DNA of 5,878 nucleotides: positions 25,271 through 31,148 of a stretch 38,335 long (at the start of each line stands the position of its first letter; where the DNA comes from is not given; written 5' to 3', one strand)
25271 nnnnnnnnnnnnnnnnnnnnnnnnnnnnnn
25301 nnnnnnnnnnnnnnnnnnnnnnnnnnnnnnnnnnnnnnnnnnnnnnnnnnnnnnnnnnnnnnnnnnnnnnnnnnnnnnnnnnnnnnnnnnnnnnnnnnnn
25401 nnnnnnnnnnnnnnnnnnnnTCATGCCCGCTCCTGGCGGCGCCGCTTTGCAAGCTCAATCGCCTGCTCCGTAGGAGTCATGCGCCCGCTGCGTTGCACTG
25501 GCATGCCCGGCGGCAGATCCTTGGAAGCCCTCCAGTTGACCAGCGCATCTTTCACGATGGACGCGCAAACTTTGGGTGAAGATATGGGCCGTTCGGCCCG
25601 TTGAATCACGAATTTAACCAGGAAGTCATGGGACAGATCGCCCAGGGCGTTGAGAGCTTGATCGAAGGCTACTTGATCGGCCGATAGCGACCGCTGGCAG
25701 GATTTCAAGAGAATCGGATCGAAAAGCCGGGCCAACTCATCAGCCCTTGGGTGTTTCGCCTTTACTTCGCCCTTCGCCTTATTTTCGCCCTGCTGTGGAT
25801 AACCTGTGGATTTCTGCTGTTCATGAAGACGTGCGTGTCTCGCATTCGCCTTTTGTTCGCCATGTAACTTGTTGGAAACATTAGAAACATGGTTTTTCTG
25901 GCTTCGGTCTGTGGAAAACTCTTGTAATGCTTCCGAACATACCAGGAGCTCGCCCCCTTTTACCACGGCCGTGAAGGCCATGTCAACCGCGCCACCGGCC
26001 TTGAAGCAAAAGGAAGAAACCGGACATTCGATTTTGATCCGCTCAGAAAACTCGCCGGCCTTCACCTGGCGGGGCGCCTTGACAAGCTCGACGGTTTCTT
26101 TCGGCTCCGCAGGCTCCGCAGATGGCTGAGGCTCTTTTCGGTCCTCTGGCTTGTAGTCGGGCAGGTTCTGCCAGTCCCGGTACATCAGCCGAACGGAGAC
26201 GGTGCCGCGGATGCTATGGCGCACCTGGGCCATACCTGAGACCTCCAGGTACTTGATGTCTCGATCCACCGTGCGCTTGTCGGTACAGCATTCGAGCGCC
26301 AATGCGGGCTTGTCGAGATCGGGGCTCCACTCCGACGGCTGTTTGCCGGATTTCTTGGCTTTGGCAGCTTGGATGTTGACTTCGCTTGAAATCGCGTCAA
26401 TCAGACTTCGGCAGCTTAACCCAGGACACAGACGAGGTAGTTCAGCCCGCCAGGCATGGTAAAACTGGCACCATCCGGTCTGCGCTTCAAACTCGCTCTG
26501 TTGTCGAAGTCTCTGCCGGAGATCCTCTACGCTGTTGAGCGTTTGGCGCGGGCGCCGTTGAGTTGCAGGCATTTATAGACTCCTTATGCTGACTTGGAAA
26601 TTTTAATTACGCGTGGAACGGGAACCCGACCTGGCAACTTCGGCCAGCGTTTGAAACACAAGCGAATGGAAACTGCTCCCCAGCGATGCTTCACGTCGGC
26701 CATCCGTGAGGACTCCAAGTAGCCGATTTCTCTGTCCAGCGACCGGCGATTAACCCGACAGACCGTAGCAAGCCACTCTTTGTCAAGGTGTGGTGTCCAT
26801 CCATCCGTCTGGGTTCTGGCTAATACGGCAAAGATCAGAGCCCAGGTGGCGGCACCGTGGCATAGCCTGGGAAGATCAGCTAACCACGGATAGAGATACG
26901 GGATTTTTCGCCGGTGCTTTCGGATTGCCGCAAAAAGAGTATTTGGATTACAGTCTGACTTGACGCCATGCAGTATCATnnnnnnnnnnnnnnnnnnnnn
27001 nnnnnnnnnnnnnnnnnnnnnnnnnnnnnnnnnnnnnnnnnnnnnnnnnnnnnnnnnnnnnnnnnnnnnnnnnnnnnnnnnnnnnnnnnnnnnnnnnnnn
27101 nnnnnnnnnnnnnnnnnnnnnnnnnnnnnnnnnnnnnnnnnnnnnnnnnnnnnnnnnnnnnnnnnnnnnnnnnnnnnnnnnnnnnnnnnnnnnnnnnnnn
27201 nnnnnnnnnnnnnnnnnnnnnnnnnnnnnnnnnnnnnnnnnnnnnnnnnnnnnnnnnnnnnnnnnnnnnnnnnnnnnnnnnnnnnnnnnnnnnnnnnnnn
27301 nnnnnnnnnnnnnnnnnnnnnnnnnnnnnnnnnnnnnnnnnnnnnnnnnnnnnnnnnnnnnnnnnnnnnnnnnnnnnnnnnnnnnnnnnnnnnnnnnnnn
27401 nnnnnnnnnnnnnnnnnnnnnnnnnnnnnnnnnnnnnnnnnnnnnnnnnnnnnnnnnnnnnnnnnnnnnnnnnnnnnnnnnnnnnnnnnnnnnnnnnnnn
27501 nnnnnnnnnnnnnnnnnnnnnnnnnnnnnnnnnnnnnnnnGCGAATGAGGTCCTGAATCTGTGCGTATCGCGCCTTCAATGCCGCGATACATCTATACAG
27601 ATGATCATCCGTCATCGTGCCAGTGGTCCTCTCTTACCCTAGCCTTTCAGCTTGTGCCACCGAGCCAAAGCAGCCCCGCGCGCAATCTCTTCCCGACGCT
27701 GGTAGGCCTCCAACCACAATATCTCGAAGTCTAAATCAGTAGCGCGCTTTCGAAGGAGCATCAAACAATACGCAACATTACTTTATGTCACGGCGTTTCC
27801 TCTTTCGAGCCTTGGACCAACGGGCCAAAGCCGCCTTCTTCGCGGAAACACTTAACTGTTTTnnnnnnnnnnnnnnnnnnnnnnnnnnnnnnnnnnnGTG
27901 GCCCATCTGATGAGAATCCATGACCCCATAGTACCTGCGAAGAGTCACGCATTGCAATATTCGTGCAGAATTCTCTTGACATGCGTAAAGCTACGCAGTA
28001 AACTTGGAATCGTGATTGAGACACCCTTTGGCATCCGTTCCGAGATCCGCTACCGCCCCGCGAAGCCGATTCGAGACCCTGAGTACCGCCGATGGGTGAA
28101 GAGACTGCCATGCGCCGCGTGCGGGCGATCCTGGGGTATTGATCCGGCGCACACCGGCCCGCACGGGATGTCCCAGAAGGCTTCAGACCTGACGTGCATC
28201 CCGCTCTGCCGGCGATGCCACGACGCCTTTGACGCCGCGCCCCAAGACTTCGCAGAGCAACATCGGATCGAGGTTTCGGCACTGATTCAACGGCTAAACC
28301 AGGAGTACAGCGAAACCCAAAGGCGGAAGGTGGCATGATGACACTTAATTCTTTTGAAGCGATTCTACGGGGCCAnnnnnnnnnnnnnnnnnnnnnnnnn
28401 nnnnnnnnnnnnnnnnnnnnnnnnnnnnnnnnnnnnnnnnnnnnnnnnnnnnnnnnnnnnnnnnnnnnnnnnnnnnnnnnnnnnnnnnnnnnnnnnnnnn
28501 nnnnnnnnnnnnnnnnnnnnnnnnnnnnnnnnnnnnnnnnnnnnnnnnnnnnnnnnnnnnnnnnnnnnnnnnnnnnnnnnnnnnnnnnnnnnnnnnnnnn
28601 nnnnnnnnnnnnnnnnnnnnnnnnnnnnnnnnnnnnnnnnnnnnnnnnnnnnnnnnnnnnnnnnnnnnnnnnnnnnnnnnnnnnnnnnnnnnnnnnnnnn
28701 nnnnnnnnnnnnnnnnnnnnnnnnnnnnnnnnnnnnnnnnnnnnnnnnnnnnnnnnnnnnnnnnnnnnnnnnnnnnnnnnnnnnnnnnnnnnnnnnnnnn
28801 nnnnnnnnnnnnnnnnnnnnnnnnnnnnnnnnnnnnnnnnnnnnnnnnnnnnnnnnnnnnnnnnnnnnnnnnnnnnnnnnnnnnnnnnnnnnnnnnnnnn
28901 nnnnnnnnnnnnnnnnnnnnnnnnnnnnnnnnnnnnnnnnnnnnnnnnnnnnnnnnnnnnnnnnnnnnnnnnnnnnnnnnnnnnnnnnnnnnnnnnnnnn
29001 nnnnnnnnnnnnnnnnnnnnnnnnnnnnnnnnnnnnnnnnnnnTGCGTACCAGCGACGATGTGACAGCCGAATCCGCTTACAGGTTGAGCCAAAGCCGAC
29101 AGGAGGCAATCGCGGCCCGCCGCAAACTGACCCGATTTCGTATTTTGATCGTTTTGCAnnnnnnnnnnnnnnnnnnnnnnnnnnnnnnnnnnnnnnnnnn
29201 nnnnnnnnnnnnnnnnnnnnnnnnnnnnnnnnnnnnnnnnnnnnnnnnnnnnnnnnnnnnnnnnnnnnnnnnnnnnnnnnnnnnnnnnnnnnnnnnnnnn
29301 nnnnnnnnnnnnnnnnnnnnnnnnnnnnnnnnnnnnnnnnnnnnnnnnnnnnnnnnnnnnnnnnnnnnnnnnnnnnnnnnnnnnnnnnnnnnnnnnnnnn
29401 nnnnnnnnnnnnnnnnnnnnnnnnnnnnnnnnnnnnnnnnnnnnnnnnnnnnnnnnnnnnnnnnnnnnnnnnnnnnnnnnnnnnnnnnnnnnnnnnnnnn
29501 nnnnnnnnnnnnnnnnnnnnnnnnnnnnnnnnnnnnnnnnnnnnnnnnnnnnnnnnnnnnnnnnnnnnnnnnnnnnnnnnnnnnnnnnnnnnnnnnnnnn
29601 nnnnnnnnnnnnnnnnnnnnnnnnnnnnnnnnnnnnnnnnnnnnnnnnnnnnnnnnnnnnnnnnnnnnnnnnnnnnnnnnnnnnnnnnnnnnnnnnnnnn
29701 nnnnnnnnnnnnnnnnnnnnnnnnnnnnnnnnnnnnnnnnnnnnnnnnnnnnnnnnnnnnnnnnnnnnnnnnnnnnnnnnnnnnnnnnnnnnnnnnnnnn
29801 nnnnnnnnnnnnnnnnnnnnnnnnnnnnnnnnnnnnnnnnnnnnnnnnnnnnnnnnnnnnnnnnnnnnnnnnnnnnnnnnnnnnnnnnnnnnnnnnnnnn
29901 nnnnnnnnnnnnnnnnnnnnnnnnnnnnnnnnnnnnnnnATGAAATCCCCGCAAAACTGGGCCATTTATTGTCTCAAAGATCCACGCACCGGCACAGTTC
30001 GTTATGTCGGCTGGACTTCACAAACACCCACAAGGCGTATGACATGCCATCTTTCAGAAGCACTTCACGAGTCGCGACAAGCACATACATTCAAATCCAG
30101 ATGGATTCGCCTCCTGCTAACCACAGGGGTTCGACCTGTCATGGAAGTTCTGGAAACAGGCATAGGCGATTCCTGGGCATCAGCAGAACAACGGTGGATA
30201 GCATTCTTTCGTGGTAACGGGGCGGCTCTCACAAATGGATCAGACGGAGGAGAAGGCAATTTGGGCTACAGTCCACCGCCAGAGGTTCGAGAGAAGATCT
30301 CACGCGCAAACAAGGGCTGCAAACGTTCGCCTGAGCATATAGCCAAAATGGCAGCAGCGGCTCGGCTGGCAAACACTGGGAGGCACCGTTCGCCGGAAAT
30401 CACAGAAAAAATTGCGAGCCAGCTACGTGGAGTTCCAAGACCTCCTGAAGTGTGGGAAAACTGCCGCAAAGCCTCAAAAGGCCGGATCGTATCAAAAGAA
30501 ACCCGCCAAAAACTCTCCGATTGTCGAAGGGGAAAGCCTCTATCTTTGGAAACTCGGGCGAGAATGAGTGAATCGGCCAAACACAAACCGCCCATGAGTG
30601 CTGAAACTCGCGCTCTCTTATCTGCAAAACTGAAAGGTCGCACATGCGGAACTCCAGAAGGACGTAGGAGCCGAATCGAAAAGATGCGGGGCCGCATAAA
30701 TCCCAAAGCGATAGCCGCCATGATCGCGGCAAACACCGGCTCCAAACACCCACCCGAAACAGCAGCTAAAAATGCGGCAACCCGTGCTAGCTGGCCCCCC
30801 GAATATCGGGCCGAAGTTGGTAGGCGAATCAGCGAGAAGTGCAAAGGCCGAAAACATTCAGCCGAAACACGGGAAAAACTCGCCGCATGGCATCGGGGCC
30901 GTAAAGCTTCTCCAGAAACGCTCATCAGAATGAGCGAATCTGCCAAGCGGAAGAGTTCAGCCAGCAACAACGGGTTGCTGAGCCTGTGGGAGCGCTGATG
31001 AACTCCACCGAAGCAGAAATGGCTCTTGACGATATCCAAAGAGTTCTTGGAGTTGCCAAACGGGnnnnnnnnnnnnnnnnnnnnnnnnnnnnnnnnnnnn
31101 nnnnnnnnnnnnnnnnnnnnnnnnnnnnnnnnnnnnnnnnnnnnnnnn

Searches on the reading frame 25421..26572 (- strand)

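Call 7: search_protein_families(library=pfam, proteins=[window:25421-26572:-], max_evalue=0.1)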
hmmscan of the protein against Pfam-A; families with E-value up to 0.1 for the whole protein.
window:25421-26572:- (383 aa): 1 family
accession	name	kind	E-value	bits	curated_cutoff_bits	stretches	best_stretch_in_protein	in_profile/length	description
PF08176.17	SspK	-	0.074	13.8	25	0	227-247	7-27/47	Small acid-soluble spore protein K family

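Call 14: search_protein_families(library=phrogs, proteins=[window:25421-26572:-], max_evalue=0.1)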
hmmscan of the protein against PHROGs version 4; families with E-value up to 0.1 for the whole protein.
window:25421-26572:- (383 aa): 1 family
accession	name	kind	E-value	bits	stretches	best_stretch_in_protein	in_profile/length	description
phrog_391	-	DNA, RNA and nucleotide metabolism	0.011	16.4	1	90-267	42-180/298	replication initiation O-like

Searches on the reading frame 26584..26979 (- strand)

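Call 57: search_protein_families(library=pfam, proteins=[window:26584-26979:-], max_evalue=0.1)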
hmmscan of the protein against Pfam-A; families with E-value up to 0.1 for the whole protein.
window:26584-26979:- (131 aa): 1 family
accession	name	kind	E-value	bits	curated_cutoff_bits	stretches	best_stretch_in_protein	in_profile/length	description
PF07400.16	IL11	-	0.093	12.8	25.8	0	33-118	44-130/170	Interleukin 11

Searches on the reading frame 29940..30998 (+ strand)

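Call 8: search_protein_families(library=pfam, proteins=[window:29940-30998:+], max_evalue=0.1)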
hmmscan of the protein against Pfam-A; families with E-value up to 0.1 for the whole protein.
window:29940-30998:+ (352 aa): 1 family
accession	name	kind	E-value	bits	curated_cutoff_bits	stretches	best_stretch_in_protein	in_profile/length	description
PF07460.16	NUMOD3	-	1.6e-12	47.6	20.4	0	181-199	1-19/37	NUMOD3 motif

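Call 15: search_protein_families(library=phrogs, proteins=[window:29940-30998:+], max_evalue=0.1)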
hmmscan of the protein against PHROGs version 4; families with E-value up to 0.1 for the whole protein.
window:29940-30998:+ (352 aa): 6 families
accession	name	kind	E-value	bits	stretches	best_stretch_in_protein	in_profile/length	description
phrog_314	-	DNA, RNA and nucleotide metabolism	1e-18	68.6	2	78-165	241-338/574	homing endonuclease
phrog_655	-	DNA, RNA and nucleotide metabolism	0.00094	20.2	0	171-323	121-202/343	homing endonuclease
phrog_21964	-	DNA, RNA and nucleotide metabolism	0.0015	19.1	1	281-321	88-131/244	HNH endonuclease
phrog_34066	-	unknown function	0.0091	17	0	122-150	89-117/143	-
phrog_24910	-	unknown function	0.08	13.7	0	286-340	44-98/169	-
phrog_5356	-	unknown function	0.092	13.1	0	6-78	15-85/255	-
